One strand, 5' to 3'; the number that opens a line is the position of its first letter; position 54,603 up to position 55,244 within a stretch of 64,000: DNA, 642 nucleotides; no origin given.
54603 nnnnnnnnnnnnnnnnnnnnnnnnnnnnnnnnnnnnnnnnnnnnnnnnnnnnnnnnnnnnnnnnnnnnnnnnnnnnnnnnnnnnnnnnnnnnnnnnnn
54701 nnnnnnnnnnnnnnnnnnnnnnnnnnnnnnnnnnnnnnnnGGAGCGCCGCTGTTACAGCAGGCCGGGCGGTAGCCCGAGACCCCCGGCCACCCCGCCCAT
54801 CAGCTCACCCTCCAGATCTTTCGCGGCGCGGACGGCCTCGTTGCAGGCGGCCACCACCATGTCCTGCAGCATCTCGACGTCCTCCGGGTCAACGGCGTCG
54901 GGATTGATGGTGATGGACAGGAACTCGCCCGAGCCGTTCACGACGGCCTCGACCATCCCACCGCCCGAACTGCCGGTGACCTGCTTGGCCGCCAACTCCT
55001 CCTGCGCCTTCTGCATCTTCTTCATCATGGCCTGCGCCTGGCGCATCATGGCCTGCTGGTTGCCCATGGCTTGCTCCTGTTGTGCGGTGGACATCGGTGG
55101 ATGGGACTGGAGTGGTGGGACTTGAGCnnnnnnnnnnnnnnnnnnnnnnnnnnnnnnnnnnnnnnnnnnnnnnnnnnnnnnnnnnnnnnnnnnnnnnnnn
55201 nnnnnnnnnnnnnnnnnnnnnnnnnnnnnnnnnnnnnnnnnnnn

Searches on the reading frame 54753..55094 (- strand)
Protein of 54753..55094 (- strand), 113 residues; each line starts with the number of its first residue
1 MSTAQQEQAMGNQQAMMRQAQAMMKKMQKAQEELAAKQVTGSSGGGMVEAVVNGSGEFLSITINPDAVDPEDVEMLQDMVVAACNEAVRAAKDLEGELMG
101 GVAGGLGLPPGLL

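Call 63: search_protein_families(library=pfam, proteins=[window:54753-55094:-])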
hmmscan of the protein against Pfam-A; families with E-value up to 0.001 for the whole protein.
window:54753-55094:- (113 aa): 1 family
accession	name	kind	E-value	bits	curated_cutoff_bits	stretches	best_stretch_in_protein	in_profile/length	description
PF02575.21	YbaB_DNA_bd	-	2.1e-34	118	25.5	1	17-106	1-90/91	YbaB/EbfC DNA-binding family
